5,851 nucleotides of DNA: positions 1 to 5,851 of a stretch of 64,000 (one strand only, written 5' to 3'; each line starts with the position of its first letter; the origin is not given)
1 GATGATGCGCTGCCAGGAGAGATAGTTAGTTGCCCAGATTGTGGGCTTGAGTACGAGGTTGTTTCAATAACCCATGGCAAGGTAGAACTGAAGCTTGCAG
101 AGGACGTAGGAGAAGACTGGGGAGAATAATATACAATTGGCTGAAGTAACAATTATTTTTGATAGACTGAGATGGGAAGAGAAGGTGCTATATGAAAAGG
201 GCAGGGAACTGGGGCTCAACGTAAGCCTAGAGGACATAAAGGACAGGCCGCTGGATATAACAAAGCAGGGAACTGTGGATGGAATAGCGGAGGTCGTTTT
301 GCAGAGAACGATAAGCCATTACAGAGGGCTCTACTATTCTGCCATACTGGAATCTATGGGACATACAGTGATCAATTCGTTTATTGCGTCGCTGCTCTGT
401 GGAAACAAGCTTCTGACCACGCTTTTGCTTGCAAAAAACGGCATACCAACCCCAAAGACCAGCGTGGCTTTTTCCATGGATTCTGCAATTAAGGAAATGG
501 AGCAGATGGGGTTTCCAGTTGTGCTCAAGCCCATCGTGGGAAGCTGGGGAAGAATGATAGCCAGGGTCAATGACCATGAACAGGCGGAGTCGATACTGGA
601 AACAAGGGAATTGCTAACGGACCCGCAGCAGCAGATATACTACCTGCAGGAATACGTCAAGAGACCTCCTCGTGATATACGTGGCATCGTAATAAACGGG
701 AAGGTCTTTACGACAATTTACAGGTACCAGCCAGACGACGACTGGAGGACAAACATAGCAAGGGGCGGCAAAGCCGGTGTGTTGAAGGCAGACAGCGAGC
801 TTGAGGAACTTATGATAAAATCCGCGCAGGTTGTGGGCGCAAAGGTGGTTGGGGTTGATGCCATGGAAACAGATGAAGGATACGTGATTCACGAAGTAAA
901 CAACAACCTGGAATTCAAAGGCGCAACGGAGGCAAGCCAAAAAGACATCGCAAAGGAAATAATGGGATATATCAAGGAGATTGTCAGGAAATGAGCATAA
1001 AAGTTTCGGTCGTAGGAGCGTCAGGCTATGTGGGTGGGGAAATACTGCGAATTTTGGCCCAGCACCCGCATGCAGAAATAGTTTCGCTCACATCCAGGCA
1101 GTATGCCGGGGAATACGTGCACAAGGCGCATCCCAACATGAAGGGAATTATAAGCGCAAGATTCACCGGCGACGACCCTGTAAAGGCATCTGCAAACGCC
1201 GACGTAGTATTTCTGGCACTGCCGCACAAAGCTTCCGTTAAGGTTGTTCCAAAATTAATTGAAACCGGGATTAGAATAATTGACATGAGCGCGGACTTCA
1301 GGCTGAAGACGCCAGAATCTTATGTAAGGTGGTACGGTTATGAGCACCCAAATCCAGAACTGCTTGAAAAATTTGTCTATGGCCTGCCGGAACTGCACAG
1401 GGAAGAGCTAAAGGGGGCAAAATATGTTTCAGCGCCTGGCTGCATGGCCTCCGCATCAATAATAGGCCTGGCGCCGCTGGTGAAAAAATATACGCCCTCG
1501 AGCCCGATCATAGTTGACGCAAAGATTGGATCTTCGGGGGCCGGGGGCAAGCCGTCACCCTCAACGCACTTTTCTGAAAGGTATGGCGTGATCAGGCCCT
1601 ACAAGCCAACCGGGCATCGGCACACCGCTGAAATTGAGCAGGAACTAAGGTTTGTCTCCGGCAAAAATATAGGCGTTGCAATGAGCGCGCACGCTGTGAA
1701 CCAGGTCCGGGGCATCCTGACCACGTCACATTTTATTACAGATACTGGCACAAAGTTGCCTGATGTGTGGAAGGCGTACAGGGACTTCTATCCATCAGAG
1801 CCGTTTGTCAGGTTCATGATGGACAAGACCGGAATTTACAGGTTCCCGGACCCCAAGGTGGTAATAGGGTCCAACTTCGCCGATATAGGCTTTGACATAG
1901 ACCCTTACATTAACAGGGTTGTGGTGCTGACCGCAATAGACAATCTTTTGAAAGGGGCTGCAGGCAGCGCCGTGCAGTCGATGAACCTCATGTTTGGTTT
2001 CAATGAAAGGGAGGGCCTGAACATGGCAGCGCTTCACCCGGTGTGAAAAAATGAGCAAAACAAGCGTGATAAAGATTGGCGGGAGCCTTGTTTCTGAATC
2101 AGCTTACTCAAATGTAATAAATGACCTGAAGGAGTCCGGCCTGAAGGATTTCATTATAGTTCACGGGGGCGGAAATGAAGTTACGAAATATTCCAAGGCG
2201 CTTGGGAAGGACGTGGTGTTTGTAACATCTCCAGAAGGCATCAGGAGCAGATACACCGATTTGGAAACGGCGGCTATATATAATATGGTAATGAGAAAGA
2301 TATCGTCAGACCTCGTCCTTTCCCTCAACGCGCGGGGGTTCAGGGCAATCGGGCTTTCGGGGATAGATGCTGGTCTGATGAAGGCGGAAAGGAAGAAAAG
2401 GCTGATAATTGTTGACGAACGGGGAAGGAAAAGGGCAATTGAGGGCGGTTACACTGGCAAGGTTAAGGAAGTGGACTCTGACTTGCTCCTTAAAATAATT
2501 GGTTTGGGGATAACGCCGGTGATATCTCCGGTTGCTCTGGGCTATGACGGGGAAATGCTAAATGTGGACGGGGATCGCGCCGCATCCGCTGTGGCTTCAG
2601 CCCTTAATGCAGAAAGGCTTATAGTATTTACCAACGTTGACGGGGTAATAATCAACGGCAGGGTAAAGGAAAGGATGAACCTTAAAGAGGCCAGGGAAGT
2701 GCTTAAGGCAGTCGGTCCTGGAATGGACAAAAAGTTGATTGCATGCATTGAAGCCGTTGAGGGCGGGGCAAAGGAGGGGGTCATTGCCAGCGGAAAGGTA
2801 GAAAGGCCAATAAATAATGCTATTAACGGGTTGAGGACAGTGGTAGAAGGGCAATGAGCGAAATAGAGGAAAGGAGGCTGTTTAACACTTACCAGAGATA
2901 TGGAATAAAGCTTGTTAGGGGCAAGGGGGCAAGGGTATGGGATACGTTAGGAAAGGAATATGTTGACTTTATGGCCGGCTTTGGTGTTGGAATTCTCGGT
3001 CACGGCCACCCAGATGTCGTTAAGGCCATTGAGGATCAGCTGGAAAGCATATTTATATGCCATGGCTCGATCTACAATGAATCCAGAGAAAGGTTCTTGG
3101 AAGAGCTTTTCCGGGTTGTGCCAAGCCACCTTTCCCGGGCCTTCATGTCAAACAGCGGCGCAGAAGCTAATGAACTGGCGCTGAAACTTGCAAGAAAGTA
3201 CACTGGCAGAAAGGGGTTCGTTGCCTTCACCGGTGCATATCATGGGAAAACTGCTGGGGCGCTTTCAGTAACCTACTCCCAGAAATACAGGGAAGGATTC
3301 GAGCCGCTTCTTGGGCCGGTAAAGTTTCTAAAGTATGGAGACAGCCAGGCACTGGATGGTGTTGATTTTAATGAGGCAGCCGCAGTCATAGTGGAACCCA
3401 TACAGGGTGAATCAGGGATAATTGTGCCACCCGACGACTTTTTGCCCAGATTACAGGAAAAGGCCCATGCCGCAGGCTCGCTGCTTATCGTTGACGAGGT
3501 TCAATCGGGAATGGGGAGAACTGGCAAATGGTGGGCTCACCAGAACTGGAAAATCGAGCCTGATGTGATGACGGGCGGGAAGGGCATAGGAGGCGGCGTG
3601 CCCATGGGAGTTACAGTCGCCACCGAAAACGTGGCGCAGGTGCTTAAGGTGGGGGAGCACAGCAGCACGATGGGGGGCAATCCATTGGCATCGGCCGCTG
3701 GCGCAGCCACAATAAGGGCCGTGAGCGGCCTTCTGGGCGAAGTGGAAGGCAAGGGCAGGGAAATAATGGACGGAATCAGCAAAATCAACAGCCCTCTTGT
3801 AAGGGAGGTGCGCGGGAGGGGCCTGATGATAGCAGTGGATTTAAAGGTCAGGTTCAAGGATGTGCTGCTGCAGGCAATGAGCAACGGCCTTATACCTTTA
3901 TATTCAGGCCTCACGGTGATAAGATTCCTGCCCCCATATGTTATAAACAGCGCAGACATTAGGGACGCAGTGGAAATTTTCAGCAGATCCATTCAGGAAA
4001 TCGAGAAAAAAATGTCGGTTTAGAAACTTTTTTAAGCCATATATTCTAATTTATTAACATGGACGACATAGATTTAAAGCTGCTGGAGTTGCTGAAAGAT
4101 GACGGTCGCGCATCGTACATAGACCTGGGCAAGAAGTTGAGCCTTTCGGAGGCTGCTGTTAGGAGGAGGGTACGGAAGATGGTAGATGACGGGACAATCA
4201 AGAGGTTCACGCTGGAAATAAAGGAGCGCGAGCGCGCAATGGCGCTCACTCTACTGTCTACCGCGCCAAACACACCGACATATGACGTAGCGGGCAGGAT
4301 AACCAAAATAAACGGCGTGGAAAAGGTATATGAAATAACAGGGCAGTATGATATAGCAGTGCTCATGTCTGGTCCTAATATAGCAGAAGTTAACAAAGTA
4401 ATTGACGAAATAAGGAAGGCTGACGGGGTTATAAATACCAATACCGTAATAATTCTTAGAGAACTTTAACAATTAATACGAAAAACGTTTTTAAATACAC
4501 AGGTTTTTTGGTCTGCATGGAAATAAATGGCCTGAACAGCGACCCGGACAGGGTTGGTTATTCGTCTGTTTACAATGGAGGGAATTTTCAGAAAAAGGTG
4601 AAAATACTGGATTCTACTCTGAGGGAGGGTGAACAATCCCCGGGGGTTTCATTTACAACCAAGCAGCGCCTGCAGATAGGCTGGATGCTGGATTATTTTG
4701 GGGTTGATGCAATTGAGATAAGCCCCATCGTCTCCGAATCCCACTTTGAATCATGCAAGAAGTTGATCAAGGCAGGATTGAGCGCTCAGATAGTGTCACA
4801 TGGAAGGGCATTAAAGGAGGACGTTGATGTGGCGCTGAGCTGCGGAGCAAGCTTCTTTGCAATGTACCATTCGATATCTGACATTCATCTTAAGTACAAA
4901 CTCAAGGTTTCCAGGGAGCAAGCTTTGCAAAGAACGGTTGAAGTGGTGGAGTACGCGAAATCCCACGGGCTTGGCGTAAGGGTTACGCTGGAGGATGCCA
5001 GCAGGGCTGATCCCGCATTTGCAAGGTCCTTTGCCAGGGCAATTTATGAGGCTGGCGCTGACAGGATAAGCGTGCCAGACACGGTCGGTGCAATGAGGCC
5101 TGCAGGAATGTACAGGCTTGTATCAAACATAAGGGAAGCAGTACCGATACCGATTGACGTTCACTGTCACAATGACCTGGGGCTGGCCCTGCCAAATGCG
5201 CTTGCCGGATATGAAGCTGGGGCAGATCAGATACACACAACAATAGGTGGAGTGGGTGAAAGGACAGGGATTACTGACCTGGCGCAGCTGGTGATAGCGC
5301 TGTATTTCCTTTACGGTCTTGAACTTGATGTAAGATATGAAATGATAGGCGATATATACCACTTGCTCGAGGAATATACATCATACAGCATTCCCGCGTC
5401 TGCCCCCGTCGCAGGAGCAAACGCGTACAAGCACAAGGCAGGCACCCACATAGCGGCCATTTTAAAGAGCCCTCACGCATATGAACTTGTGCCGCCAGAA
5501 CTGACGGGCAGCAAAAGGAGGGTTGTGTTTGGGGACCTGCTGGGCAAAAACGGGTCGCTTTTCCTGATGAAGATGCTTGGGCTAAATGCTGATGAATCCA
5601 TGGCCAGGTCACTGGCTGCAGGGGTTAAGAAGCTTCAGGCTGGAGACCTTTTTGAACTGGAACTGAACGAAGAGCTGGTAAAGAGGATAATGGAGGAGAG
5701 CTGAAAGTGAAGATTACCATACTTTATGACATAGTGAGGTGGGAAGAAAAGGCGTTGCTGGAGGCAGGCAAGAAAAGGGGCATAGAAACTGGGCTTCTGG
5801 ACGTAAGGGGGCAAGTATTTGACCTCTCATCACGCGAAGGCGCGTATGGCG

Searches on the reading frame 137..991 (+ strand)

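Call 33: search_protein_families(library=pfam, proteins=[window:137-991:+], max_evalue=0.001)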
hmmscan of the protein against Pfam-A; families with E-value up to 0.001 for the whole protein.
window:137-991:+ (285 aa): 7 families
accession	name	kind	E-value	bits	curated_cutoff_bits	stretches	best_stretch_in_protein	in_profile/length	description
PF08443.16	RimK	-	5.9e-36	124.3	21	1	90-279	3-188/188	RimK-like ATP-grasp domain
PF02955.21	GSH-S_ATP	-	8.6e-13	48.5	23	1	105-244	12-153/175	Prokaryotic glutathione synthetase, ATP-grasp domain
PF22626.3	LysX_preATP_grasp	-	9.6e-13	48.5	27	1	4-81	1-78/84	LysX preATP-grasp domain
PF02655.19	ATP-grasp_3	-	2.3e-07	31.5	23.2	1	88-256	1-155/160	ATP-grasp domain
PF14397.11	ATPgrasp_ST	-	2.7e-06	27.3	31.4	1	80-153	11-88/278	Sugar-transfer associated ATP-grasp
PF02222.28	ATP-grasp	-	7.7e-06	26.1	27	1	97-253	2-158/179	ATP-grasp domain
PF13549.11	ATP-grasp_5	-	9.4e-05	22.3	27.6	1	96-131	17-52/221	ATP-grasp domain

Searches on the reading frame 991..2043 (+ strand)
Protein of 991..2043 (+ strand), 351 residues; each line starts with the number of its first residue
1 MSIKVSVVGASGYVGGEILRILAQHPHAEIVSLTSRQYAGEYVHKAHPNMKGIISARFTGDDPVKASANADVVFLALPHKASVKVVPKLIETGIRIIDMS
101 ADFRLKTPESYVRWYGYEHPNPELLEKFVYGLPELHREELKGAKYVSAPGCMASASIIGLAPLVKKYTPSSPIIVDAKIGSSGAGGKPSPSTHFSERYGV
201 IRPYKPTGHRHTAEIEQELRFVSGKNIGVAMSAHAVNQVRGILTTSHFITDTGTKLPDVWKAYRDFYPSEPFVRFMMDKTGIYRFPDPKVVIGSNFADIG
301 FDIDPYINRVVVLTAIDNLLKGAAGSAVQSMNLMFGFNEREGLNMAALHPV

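Call 33: search_protein_families(library=pfam, proteins=[window:991-2043:+], max_evalue=0.001)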
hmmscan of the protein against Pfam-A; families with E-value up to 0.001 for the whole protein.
window:991-2043:+ (351 aa): 4 families
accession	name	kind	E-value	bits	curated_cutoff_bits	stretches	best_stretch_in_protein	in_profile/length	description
PF22698.1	Semialdhyde_dhC_1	-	3.7e-46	157.4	27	1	151-318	1-165/165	Semialdehyde dehydrogenase, dimerisation domain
PF01118.30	Semialdhyde_dh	-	2.1e-33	115.7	26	1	4-142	1-120/121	Semialdehyde dehydrogenase, NAD binding domain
PF02774.23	Semialdhyde_dhC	-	1.2e-16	61.8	26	1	160-321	1-184/184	Semialdehyde dehydrogenase, dimerisation domain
PF01113.26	DapB_N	-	0.00032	21.2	25.6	1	3-95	1-93/124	Dihydrodipicolinate reductase, N-terminus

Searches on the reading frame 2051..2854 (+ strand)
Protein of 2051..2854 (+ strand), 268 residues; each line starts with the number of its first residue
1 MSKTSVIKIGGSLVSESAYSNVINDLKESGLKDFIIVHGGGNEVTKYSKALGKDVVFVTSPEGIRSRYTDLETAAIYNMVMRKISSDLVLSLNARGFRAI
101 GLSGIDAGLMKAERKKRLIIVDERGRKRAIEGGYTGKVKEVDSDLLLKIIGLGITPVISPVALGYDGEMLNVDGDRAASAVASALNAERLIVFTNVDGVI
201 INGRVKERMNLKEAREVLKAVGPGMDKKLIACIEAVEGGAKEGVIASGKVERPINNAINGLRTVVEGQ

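Call 33: search_protein_families(library=pfam, proteins=[window:2051-2854:+], max_evalue=0.001)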
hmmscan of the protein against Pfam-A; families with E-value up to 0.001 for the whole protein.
window:2051-2854:+ (268 aa): 1 family
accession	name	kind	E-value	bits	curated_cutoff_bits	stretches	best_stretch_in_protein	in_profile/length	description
PF00696.33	AA_kinase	-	7.9e-34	117.8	24.9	1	3-247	1-234/234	Amino acid kinase family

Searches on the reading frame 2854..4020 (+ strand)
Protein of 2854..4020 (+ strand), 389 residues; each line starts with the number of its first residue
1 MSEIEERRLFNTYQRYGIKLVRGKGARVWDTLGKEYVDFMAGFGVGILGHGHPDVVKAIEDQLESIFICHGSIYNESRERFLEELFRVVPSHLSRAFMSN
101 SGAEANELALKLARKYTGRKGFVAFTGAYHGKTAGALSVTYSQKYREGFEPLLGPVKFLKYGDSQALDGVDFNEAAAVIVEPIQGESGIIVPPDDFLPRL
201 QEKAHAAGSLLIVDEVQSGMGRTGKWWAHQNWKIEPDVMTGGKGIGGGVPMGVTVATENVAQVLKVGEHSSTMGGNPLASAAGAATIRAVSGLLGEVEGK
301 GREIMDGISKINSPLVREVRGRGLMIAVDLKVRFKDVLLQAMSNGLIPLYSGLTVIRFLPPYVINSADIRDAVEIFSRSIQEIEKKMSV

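Call 33: search_protein_families(library=pfam, proteins=[window:2854-4020:+], max_evalue=0.001)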
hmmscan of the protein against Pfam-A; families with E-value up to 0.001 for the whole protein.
window:2854-4020:+ (389 aa): 1 family
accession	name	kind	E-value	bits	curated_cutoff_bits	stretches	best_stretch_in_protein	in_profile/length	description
PF00202.27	Aminotran_3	-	1.7e-105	353.5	30.5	1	18-379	11-402/403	Aminotransferase class-III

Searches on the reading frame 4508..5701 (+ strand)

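Call 33: search_protein_families(library=pfam, proteins=[window:4508-5701:+], max_evalue=0.001)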
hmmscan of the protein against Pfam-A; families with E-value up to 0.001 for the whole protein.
window:4508-5701:+ (398 aa): 2 families
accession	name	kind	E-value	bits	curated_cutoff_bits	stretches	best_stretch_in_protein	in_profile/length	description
PF00682.25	HMGL-like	-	5.7e-70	236.1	29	1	30-268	1-242/260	HMGL-like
PF22617.1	HCS_D2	-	7.1e-14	52.4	27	1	301-377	1-78/82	Homocitrate synthase post-HMGL domain-like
